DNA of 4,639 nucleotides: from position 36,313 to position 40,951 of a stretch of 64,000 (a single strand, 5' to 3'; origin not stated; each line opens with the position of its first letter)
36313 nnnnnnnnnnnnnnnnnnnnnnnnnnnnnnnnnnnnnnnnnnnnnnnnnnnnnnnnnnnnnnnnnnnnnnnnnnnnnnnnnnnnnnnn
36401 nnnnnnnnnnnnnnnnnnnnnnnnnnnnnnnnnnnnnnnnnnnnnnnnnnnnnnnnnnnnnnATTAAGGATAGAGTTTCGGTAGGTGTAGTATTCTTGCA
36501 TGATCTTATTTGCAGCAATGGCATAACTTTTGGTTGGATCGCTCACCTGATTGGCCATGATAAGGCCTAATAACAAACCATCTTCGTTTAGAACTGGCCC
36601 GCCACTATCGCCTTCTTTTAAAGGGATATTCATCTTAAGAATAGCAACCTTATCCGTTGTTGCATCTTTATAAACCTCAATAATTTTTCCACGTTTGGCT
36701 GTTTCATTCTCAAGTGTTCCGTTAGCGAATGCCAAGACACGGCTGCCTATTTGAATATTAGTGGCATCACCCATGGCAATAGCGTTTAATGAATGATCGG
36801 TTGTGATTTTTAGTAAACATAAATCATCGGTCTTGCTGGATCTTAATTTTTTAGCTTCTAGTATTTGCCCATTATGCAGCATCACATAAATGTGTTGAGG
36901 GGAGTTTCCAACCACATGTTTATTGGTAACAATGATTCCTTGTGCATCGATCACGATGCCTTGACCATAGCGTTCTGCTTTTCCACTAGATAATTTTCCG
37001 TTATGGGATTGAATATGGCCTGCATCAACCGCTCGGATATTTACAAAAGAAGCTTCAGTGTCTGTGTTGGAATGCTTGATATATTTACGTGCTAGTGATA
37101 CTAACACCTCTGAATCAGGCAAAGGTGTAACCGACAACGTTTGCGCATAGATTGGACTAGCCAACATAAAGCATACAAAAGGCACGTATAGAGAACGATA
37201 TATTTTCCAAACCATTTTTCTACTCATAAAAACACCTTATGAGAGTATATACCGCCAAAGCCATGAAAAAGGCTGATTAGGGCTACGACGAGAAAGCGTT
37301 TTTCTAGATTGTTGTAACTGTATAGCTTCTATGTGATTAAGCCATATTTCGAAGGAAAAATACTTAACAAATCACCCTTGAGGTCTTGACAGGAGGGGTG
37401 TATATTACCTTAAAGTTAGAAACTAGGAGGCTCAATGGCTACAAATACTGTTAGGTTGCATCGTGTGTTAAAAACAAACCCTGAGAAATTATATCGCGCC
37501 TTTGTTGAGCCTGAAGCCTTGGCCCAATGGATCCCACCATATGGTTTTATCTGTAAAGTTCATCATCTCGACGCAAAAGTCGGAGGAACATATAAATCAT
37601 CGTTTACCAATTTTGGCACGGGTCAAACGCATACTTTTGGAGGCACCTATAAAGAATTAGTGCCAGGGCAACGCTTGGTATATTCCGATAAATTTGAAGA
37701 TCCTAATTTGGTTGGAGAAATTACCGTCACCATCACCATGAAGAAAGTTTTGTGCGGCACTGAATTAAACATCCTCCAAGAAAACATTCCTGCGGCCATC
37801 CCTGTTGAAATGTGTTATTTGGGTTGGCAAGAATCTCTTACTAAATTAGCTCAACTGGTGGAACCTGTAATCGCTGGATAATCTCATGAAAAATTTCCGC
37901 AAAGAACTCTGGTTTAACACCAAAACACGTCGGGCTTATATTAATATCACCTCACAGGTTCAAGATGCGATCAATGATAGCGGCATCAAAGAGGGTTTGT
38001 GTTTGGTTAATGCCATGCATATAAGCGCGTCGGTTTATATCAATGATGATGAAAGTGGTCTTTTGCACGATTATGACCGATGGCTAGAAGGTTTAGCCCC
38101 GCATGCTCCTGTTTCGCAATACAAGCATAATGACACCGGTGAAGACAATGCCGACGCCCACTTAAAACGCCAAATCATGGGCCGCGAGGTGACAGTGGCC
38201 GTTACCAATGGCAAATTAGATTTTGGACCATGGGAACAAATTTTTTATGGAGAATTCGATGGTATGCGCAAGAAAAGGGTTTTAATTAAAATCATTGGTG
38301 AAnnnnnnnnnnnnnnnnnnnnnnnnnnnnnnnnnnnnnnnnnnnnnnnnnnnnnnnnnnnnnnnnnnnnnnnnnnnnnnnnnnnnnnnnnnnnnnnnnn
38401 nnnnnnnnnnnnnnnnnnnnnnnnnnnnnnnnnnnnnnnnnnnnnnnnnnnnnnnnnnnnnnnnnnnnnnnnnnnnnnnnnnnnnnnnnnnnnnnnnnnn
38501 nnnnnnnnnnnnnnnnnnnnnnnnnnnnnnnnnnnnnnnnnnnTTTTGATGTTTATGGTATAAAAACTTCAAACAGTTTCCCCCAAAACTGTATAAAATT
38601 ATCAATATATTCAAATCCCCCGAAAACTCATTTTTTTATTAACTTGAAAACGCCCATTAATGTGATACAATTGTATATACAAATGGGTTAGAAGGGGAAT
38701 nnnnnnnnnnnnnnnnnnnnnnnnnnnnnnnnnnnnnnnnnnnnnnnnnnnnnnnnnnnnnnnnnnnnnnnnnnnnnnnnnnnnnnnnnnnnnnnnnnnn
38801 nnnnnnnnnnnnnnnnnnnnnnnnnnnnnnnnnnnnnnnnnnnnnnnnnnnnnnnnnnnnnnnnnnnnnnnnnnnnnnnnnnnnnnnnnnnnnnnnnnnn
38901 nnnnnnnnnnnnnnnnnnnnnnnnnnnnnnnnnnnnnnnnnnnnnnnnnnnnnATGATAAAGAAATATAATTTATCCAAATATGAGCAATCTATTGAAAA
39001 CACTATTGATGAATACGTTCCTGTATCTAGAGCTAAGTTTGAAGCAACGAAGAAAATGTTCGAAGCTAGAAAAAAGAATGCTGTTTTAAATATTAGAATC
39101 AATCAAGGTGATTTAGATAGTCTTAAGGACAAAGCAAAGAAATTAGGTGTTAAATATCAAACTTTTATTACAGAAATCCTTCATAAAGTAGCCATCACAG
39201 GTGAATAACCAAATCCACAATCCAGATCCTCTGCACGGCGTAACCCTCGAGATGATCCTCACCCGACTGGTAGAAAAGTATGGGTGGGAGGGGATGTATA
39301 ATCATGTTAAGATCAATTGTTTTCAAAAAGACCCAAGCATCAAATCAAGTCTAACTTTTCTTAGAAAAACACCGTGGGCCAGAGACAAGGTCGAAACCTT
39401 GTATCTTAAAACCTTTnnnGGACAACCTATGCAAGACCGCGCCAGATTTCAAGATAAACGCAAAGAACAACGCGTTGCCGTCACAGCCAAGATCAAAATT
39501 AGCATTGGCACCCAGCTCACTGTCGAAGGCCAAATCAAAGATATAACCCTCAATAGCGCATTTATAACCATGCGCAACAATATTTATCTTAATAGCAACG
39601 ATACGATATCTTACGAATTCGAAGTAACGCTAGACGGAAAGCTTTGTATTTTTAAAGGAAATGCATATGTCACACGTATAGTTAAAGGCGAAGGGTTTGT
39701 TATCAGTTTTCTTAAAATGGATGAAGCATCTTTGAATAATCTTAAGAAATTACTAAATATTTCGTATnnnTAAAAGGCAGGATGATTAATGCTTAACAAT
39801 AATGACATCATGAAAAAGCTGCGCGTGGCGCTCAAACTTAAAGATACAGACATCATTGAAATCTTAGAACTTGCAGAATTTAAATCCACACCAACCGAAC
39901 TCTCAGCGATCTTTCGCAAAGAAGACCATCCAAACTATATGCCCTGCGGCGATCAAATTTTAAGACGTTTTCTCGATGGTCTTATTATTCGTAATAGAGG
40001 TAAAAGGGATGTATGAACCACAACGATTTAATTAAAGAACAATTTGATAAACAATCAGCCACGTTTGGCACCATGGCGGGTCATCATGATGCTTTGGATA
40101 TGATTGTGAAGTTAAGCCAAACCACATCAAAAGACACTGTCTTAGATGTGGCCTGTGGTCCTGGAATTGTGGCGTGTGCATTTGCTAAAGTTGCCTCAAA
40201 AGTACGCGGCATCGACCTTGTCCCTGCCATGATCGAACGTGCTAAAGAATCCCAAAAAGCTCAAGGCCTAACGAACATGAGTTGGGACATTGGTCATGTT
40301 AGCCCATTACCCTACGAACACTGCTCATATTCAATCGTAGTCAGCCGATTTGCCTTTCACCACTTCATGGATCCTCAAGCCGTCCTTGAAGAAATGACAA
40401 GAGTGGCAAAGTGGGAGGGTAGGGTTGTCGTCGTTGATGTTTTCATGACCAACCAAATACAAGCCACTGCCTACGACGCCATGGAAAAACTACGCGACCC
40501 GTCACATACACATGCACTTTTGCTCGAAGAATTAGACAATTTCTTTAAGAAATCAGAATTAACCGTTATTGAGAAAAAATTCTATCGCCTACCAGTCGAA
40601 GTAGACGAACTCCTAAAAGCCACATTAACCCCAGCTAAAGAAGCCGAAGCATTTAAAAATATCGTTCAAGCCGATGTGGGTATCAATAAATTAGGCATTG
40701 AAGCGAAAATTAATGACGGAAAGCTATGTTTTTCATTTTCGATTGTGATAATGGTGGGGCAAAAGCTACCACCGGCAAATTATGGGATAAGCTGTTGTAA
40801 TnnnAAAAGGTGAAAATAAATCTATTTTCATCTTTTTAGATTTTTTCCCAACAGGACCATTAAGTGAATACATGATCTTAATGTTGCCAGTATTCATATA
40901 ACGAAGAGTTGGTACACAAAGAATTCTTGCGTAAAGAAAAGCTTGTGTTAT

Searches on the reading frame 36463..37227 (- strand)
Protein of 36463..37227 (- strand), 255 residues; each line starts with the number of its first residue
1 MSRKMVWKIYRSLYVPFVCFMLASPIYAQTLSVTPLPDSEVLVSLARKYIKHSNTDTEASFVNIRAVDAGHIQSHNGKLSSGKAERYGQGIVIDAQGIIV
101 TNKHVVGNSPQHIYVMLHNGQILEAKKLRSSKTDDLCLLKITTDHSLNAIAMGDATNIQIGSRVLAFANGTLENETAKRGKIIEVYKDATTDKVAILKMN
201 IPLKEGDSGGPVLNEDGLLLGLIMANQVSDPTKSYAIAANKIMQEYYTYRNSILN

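Call 45: search_protein_families(library=pfam, proteins=[window:36463-37227:-], max_evalue=0.001)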
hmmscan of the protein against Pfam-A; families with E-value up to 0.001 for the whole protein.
window:36463-37227:- (255 aa): 2 families
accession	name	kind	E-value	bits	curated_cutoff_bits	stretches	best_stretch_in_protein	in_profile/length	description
PF13365.12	Trypsin_2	-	1.6e-21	78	27.6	1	88-222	1-144/144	Trypsin-like peptidase domain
PF00089.32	Trypsin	-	3.2e-09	37.4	20.6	1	87-239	26-211/220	Trypsin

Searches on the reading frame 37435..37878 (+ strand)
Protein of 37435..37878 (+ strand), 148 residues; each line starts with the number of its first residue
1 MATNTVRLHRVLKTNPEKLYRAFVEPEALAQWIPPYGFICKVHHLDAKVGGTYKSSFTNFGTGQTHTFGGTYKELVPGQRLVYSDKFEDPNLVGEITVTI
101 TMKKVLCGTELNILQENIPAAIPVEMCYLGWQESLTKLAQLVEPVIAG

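Call 45: search_protein_families(library=pfam, proteins=[window:37435-37878:+], max_evalue=0.001)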
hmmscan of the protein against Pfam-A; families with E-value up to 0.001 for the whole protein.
window:37435-37878:+ (148 aa): 1 family
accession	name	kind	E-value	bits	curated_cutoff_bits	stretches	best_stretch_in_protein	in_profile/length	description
PF08327.17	AHSA1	-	1.1e-28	100.3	22.1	1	14-143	2-125/125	Activator of Hsp90 ATPase homolog 1-like protein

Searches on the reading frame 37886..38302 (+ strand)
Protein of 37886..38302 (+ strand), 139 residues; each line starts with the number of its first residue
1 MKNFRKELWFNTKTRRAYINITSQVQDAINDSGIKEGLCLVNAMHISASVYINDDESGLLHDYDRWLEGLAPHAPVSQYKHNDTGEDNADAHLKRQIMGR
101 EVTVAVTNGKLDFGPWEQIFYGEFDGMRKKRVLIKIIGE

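Call 45: search_protein_families(library=pfam, proteins=[window:37886-38302:+], max_evalue=0.001)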
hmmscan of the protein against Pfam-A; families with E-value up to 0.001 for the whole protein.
window:37886-38302:+ (139 aa): 1 family
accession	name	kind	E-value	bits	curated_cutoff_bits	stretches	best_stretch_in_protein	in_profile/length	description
PF01894.22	UPF0047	-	1.7e-37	128.6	27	1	20-136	1-117/117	Uncharacterised protein family UPF0047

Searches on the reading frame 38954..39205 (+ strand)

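Call 69: search_protein_families(library=pfam, proteins=[window:38954-39205:+], max_evalue=0.001)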
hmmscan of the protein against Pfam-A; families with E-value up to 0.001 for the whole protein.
window:38954-39205:+ (84 aa): 2 families
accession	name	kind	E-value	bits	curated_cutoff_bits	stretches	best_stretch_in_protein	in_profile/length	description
PF12441.14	CopG_antitoxin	-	7.9e-07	30.2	28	1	30-78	29-78/79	CopG antitoxin of type II toxin-antitoxin system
PF12687.12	DUF3801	-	0.00083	19.8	24.1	1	33-69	27-61/131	Protein of unknown function (DUF3801)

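Call 75: search_protein_families(library=ncbifam, proteins=[window:38954-39205:+], max_evalue=0.01)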
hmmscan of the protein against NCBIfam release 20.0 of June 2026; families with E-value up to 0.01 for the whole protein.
window:38954-39205:+ (84 aa): 1 family
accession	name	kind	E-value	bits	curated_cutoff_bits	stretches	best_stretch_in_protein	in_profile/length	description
NF047399.1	BrnA_antitoxin_add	equivalog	0.00011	22.3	60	1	18-77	16-67/70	type II toxin-antitoxin system BrnA family antitoxin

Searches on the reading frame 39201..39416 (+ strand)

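Call 69: search_protein_families(library=pfam, proteins=[window:39201-39416:+], max_evalue=0.001)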
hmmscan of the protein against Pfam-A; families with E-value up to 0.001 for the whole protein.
window:39201-39416:+ (72 aa): 1 family
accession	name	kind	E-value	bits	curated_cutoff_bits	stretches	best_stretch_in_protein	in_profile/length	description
PF09905.14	VF530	-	1.1e-34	118.9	27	1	9-69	3-63/63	DNA-binding protein VF530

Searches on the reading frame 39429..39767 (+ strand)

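Call 69: search_protein_families(library=pfam, proteins=[window:39429-39767:+], max_evalue=0.001)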
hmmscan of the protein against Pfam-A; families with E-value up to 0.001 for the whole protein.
window:39429-39767:+ (113 aa): 1 family
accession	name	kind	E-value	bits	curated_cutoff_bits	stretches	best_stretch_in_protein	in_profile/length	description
PF07238.19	PilZ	-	9.8e-06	26.3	22.5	1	9-109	1-100/102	PilZ domain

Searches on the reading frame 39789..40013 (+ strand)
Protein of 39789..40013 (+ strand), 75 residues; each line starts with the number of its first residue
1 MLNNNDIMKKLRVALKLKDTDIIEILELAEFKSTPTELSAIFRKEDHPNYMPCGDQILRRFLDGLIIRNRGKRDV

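Call 69: search_protein_families(library=pfam, proteins=[window:39789-40013:+], max_evalue=0.001)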
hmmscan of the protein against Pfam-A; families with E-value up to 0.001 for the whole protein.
window:39789-40013:+ (75 aa): 1 family
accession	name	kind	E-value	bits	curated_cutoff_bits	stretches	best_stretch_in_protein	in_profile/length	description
PF07308.18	DUF1456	-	2.9e-31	107.9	27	1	4-71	1-68/68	Protein of unknown function (DUF1456)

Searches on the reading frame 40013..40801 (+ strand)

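Call 45: search_protein_families(library=pfam, proteins=[window:40013-40801:+], max_evalue=0.001)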
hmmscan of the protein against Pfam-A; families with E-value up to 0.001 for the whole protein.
window:40013-40801:+ (263 aa): 8 families
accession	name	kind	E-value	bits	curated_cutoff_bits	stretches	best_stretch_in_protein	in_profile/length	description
PF08241.18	Methyltransf_11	-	6.7e-20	72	21.2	1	44-140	1-95/95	Methyltransferase domain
PF13847.12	Methyltransf_31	-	1.5e-19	70.6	27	1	39-160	3-129/145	Methyltransferase domain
PF13649.12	Methyltransf_25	-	3.8e-19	69.6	27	1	43-136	1-97/97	Methyltransferase domain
PF01209.24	Ubie_methyltran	-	6.1e-15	55.7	20.1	1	23-158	31-170/233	ubiE/COQ5 methyltransferase family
PF13489.12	Methyltransf_23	-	1.1e-11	45.2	27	1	30-187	12-163/164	Methyltransferase domain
PF08242.18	Methyltransf_12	-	2.3e-11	44.7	30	1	44-137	1-97/98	Methyltransferase domain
PF06325.19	PrmA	-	1.5e-05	25.1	22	1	18-88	140-211/296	Ribosomal protein L11 methyltransferase (PrmA)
PF05175.20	MTS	-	0.0004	20.5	23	1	33-133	26-127/170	Methyltransferase small domain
